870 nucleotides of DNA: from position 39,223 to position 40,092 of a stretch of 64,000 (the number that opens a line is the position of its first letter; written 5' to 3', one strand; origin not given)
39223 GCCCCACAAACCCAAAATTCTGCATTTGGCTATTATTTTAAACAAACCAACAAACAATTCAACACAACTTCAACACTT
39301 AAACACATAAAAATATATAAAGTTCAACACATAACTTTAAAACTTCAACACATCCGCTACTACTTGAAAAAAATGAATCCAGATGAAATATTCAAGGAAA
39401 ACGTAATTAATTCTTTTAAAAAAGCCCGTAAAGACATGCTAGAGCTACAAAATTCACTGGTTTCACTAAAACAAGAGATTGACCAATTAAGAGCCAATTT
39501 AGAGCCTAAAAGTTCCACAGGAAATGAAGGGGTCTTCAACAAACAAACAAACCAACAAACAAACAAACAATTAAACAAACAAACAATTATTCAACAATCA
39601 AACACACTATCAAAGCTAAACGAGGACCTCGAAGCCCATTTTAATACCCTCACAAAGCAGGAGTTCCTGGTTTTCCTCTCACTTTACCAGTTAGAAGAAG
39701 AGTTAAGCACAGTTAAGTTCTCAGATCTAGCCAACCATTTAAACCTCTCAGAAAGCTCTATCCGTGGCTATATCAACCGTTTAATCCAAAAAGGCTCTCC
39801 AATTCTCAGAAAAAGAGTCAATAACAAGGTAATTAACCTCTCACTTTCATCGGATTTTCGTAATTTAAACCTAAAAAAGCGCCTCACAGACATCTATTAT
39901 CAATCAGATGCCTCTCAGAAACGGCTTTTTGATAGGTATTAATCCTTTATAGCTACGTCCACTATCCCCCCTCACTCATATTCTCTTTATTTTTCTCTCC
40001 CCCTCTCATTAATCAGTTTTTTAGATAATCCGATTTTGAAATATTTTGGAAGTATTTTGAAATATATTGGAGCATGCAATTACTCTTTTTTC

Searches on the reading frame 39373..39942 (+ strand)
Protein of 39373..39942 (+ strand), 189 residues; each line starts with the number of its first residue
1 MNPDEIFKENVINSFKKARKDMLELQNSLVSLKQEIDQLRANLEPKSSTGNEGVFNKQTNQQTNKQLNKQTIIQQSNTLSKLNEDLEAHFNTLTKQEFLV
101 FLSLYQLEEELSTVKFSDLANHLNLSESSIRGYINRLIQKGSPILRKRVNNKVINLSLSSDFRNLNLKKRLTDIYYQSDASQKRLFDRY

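Call 48: search_protein_families(library=pfam, proteins=[window:39373-39942:+], max_evalue=0.01)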
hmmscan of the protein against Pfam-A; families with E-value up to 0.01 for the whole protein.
window:39373-39942:+ (189 aa): 8 families
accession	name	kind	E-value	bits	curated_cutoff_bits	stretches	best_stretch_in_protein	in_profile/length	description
PF13730.12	HTH_36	-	1.1e-05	25.5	25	1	92-141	2-53/55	Helix-turn-helix domain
PF08279.18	HTH_11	-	6.1e-05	23.3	25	1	104-145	6-47/55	HTH domain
PF01325.25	Fe_dep_repress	-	0.00044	20.8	26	1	104-141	13-50/60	Iron dependent repressor, N-terminal DNA binding domain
PF21984.2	DnaD_N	-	0.001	19.7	27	1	93-175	14-94/101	DnaD N-terminal domain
PF13412.12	HTH_24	-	0.0018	18.2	21.9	1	117-141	21-45/48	Winged helix-turn-helix DNA-binding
PF01047.28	MarR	-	0.0035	17.7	24.6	1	93-141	1-45/59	MarR family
PF20428.3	Sey1_3HB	-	0.0048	16.3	24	1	7-160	78-225/419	Sey1 three-helix bundle domain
PF13339.11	AATF-Che1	-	0.0066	17.5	24.7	0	10-92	50-129/137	Apoptosis antagonizing transcription factor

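Call 49: search_protein_families(library=ncbifam, proteins=[window:39373-39942:+], max_evalue=0.01)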
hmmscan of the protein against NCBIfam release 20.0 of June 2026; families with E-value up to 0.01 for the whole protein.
window:39373-39942:+ (189 aa): 8 families
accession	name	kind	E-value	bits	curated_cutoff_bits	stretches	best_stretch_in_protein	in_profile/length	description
NF040947.1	trans_reg_LysM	equivalog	0.0013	18.5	180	1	110-142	14-46/136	HTH-type transcriptional regulator LysM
TIGR02937.1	sigma70-ECF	superfamily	0.0015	18.2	42.9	1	17-140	62-160/165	sigma-70 family RNA polymerase sigma factor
NF040939.2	trans_reg_lrs14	equivalog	0.0022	18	90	1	92-152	18-74/103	Lrs14 family HTH-type transcriptional regulator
TIGR01889.1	Staph_reg_Sar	paralog_domain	0.0024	18.2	62.6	1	76-141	7-71/109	staphylococcal accessory regulator family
NF053606.1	Sta1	subfamily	0.0034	17.4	80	1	93-151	18-71/100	Sta1 family transcriptional regulator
NF007018.1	PRK09483.1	equivalog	0.0051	16.5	280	1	72-140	128-190/217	UvrY/SirA/GacA family response regulator transcription factor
NF041002.1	pilin_ComGF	equivalog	0.0072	16.6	80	1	73-152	20-99/139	competence type IV pilus minor pilin ComGF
NF047362.1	CT392_fam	equivalog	0.0096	14.9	160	0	6-137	91-219/383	CT392 family protein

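Call 54: find_homologous_proteins(query=window:39373-39942:+, max_evalue=0.001)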
Query window:39373-39942:+ (189 aa): 70 proteins with E <= 0.001 among 197 candidates.
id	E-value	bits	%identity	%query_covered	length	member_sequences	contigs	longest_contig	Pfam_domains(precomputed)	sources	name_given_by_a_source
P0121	3.4e-110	383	100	100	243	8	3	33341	PF13730.13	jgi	-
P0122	2.3e-108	377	99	100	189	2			PF13730.13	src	-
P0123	6.4e-99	347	89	100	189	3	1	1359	-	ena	-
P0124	1.1e-97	343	87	100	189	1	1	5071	-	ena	-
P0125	2.2e-95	335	85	100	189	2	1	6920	-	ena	-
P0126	5.4e-95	334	85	100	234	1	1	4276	-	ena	-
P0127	8.8e-94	330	83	100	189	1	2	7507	-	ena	-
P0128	4.9e-93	328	86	100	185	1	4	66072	-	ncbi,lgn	-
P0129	1.1e-92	326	81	100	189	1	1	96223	-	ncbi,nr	ncbi:hypothetical protein HYV89_02620 [Candidatus Woesearchaeota archaeon]|nr:hypothetical protein [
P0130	1.3e-92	326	83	100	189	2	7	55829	-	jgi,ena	-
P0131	1.6e-92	326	83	100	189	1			-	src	-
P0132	1.9e-92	326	82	100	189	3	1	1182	-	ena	-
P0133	3.1e-90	318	79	100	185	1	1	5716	-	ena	-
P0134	5.5e-87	308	77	100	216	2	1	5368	-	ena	-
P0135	8.2e-76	272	74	100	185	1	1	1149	-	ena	-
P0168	2.2e-19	88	45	62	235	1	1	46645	PF08279.19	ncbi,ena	-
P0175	7.9e-17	80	42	62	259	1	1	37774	PF13412.13,PF13730.13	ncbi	ncbi:MAG: helix-turn-helix domain-containing protein [Candidatus Pacearchaeota archaeon]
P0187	9.2e-13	67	34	80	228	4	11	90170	-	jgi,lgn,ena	-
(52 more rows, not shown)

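Call 73: find_encoding_contigs(protein=P0187, flank=10000, max_places=2)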
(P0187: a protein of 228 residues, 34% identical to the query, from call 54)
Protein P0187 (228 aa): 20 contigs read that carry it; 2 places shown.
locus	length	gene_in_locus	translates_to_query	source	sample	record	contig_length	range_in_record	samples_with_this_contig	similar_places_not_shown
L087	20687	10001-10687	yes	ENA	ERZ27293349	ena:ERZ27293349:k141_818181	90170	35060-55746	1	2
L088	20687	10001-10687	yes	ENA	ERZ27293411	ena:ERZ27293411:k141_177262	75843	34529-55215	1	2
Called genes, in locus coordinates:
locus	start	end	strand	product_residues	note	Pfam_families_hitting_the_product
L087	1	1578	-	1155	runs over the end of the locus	PF03833:PolC_DP2_N, PF24844:PolC_DP2_central, PF24846:PolC_DP2_cat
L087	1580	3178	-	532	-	PF01336:tRNA_anti-codon (weak), PF00149:Metallophos, PF04042:DNA_pol_E_B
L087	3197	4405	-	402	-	PF00270:DEAD (faint), PF01637:ATPase_2 (weak), PF13191:AAA_16 (weak), PF00004:AAA (weak), PF13401:AAA_22, PF22703:Cdc6_lid, PF09079:WHD_Cdc6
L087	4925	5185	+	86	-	PF05239:PRC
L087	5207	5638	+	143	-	-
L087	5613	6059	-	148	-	PF00293:NUDIX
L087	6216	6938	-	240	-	PF00149:Metallophos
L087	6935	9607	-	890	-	PF04851:ResIII (weak), PF00270:DEAD, PF00271:Helicase_C, PF22590:Cas3-like_C_2 (weak), PF19306:WHD_Lhr, PF08494:DEAD_assoc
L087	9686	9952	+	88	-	-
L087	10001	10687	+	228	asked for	-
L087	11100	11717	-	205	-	-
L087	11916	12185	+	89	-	-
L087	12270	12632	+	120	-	-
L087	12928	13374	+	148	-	-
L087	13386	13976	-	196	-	-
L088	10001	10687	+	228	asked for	-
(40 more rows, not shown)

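Call 74: find_encoding_contigs(protein=P0175, flank=10000, max_places=2)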
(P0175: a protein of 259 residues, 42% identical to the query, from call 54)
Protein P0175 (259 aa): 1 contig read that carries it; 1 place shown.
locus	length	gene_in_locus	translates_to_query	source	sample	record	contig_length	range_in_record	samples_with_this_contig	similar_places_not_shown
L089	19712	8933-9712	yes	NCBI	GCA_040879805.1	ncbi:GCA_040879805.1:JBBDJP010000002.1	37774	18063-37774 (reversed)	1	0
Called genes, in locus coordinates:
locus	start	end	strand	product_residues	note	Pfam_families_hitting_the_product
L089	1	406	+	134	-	PF01970:TctA (weak)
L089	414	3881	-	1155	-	PF03833:PolC_DP2_N, PF24844:PolC_DP2_central, PF24846:PolC_DP2_cat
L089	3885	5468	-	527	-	PF00149:Metallophos, PF04042:DNA_pol_E_B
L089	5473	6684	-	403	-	PF01637:ATPase_2 (weak), PF13191:AAA_16, PF13401:AAA_22, PF22606:Cdc6-ORC-like_ATPase_lid (weak), PF22703:Cdc6_lid, PF09079:WHD_Cdc6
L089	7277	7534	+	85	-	PF05239:PRC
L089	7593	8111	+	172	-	-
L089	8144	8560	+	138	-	-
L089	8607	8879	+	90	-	-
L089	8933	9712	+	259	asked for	PF13730:HTH_36, PF13412:HTH_24 (weak)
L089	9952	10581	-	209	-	-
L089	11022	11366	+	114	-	-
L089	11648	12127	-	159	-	PF03073:TspO_MBR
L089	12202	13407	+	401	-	-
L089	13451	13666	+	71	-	-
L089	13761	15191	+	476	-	PF04851:ResIII, PF00270:DEAD, PF00271:Helicase_C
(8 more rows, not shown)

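Call 75: find_encoding_contigs(protein=P0168, flank=10000, max_places=2)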
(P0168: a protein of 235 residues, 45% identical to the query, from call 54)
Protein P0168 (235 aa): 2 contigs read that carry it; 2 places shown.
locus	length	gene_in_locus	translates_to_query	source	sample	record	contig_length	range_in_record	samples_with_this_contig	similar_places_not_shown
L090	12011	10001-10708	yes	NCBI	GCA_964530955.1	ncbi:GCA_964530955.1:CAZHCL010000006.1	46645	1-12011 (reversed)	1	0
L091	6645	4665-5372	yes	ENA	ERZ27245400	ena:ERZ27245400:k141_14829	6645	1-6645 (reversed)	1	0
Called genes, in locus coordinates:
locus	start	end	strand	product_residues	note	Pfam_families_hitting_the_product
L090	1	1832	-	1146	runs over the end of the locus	PF03833:PolC_DP2_N, PF24844:PolC_DP2_central, PF24846:PolC_DP2_cat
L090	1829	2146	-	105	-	-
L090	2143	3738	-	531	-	PF00149:Metallophos (weak), PF04042:DNA_pol_E_B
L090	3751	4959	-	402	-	PF01637:ATPase_2 (faint), PF05621:TniB (weak), PF13191:AAA_16, PF00004:AAA, PF13401:AAA_22, PF22606:Cdc6-ORC-like_ATPase_lid, PF22703:Cdc6_lid, PF09079:WHD_Cdc6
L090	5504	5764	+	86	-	PF05239:PRC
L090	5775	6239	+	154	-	-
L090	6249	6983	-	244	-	PF00149:Metallophos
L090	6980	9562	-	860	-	PF04851:ResIII (weak), PF00270:DEAD, PF22590:Cas3-like_C_2 (faint), PF00271:Helicase_C, PF19306:WHD_Lhr, PF08494:DEAD_assoc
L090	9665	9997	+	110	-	-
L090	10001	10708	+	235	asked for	PF08279:HTH_11 (faint)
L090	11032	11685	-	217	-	-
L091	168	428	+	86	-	PF05239:PRC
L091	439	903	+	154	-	-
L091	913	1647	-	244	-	PF00149:Metallophos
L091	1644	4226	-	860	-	PF04851:ResIII (weak), PF00270:DEAD, PF22590:Cas3-like_C_2 (faint), PF00271:Helicase_C, PF19306:WHD_Lhr, PF08494:DEAD_assoc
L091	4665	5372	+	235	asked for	PF08279:HTH_11 (faint)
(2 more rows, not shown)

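Call 81: search_solved_structures(query=A2, max_evalue=1)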
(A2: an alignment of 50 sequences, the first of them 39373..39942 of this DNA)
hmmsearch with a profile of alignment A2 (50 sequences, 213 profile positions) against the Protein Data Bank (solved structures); distinct sequences matched with E-value up to 1: 30.
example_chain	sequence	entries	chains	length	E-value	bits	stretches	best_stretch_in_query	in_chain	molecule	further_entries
7fby_A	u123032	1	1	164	0.0011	21.9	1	132-169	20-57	Transcriptional regulatory protein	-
9w4v_A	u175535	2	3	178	0.0023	20.8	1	132-169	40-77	Uncharacterized HTH-type transcriptional regulator PH0140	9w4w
2x4h_A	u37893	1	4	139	0.0047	19.8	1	113-173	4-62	HYPOTHETICAL PROTEIN SSO2273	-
1i1g_A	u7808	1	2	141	0.022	17.6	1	136-169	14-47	TRANSCRIPTIONAL REGULATOR LRPA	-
6jfv_B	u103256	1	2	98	0.026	17.3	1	14-52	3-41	Keratin, type II cytoskeletal 5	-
4zmr_A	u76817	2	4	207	0.045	16.6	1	120-167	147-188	Response regulator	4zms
3tnu_B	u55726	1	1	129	0.049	16.4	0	14-52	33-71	Keratin, type II cytoskeletal 5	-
4hye_A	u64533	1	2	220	0.05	16.4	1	120-167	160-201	Response regulator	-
2k4b_A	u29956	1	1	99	0.051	16.4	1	120-169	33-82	Transcriptional regulator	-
8gu7_A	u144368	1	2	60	0.084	15.7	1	20-64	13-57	Beclin 1-associated autophagy-related key regulator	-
5zhy_A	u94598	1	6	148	0.13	15.1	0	4-53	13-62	Spike glycoprotein, Spike glycoprotein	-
6o5c_A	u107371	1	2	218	0.14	15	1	130-171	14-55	Putative metal-dependent transcriptional regulator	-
4zry_B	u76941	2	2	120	0.16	14.7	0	13-56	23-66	Keratin, type II cytoskeletal 1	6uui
4r0r_A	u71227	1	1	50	0.19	14.5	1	15-50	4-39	eboIZN21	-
7o97_A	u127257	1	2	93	0.25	14.1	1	8-52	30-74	hypothetical protein UY81_C0065G0003 from Candidatus Giovannonibacteria bacterium converte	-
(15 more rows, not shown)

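Call 82: search_protein_families(library=pfam, alignment_id=A2, max_evalue=0.01)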
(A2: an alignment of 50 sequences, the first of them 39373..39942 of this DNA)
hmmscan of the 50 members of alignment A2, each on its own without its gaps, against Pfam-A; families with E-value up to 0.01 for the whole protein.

A. member 1, window:39373-39942:+ (189 aa): 8 families
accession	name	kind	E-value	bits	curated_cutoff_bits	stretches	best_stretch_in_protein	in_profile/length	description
PF13730.12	HTH_36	-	1.1e-05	25.5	25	1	92-141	2-53/55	Helix-turn-helix domain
PF08279.18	HTH_11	-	6.1e-05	23.3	25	1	104-145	6-47/55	HTH domain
PF01325.25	Fe_dep_repress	-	0.00044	20.8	26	1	104-141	13-50/60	Iron dependent repressor, N-terminal DNA binding domain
PF21984.2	DnaD_N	-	0.001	19.7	27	1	93-175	14-94/101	DnaD N-terminal domain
PF13412.12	HTH_24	-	0.0018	18.2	21.9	1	117-141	21-45/48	Winged helix-turn-helix DNA-binding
PF01047.28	MarR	-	0.0035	17.7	24.6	1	93-141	1-45/59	MarR family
PF20428.3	Sey1_3HB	-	0.0048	16.3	24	1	7-160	78-225/419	Sey1 three-helix bundle domain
PF13339.11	AATF-Che1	-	0.0066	17.5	24.7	0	10-92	50-129/137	Apoptosis antagonizing transcription factor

B. families by the number of members that match (of 50 scanned): 48 families (the first 25 are shown)
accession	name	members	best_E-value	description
PF21984.2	DnaD_N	29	3.3e-06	DnaD N-terminal domain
PF01325.25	Fe_dep_repress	26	3.8e-06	Iron dependent repressor, N-terminal DNA binding domain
PF08279.18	HTH_11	25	1.2e-05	HTH domain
PF13730.12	HTH_36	24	9e-09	Helix-turn-helix domain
PF13412.12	HTH_24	15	3.9e-06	Winged helix-turn-helix DNA-binding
PF01047.28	MarR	6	0.00022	MarR family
PF12802.13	MarR_2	5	0.00046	MarR family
PF20428.3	Sey1_3HB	5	0.0015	Sey1 three-helix bundle domain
PF01978.25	TrmB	4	0.0012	Sugar-specific transcriptional regulator TrmB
PF06160.17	EzrA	3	3.8e-06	Septation ring formation regulator, EzrA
PF01022.26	HTH_5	3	0.0016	Bacterial regulatory protein, arsR family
PF14493.12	HTH_40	3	0.0019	Helix-turn-helix domain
PF13339.11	AATF-Che1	3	0.0021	Apoptosis antagonizing transcription factor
PF13012.11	MitMem_reg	2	5e-05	Maintenance of mitochondrial structure and function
PF16888.10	YwqH-like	2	0.00034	YwqH-like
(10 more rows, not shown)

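Call 83: predict_structure(alignment_id=A2)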
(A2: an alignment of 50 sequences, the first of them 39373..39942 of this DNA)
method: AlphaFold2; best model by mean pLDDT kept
length: 189 residues; sequences in the alignment: 50
mean_pLDDT: 80.8   pTM: 0.55
mean pLDDT of the five models: 80.8, 78.5, 77.9, 77.4, 76.7
residues with pLDDT >= 90: 96; 70-90: 42; 50-70: 30; < 50: 21
segments of 3 or more residues with pLDDT < 50: 46-59, 187-189
pLDDT, mean of each block of 10 residues (from residue 1): 82 92 94 87 52 41 52 60 82 93 95 94 96 97 94 93 90 82 56
secondary structure, 60 per line:
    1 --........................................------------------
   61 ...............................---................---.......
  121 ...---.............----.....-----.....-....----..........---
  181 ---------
elements in order: H3-42 H61-91 H95-110 H116-123 H127-139 E144-148 E154-158 H160-163 H168-177

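Call 85: fold_search(model_id=the predicted structure, library=pdb)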
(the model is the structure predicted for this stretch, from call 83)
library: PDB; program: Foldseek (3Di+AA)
matches with E <= 10: 1395; with E <= 0.001: 15
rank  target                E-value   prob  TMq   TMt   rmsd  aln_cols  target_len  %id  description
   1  1s3j_A                1.9e-04  1.00  0.34  0.42  14.3       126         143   21  X-ray crystal structure of YusO protein from Bacillus subtilis (released 2004-04-13)
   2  3nqo_A                3.8e-04  1.00  0.34  0.36  14.0       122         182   19  Crystal structure of a MarR family transcriptional regulator (CD1569) from Clostridium difficile 630 at 2.20 A resolut (released 2010-07-21)
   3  1s3j_B                5.5e-04  1.00  0.35  0.46  13.0       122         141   21  X-ray crystal structure of YusO protein from Bacillus subtilis (released 2004-04-13)
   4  7el3_A                6.3e-04  1.00  0.33  0.43  10.6       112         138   18  Crystal structure of HpaR-DNA complex from Acinetobacter baumannii (released 2022-01-19)
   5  5hli_A                6.7e-04  1.00  0.37  0.46  13.9       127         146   17  Structure of Disulfide formed AbfR (released 2017-01-25)
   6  3gfi_A                7.1e-04  1.00  0.30  0.38  14.1       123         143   16  Crystal structure of ST1710 complexed with its promoter DNA (released 2009-08-25)
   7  8za5_A                7.6e-04  1.00  0.36  0.48  12.7       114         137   20  Crystal structure of HsmR (released 2025-10-29)
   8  5hlh_D                8.1e-04  1.00  0.36  0.48  14.9       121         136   16  Crystal structure of the overoxidized AbfR bound to DNA (released 2017-01-25)
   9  5hlg_H                8.1e-04  1.00  0.36  0.47  14.9       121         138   16  Structure of reduced AbfR bound to DNA (released 2017-01-25)
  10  5hlh_B                8.1e-04  1.00  0.36  0.47  14.9       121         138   16  Crystal structure of the overoxidized AbfR bound to DNA (released 2017-01-25)
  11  5hlh_E                8.1e-04  1.00  0.34  0.45  14.4       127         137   16  Crystal structure of the overoxidized AbfR bound to DNA (released 2017-01-25)
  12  2yr2_B                8.1e-04  1.00  0.33  0.43  13.2       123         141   18  Crystal Structure of the Hypothetical regulator from Sulfolobus tokodaii (released 2007-10-02)
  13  2yr2_A                8.6e-04  1.00  0.30  0.38  14.6       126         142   17  Crystal Structure of the Hypothetical regulator from Sulfolobus tokodaii (released 2007-10-02)
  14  5eri                  9.2e-04  1.00  0.30  0.36  16.4       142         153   15  MarR Protein from Peptoclostridium difficile DA00132 (released 2016-11-16)
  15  6pco_B                9.8e-04  1.00  0.36  0.48  10.7       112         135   18  Mechanism for regulation of DNA binding of Bordetella bronchiseptica BpsR by 6-hydroxynicotinic acid (released 2019-11-06)
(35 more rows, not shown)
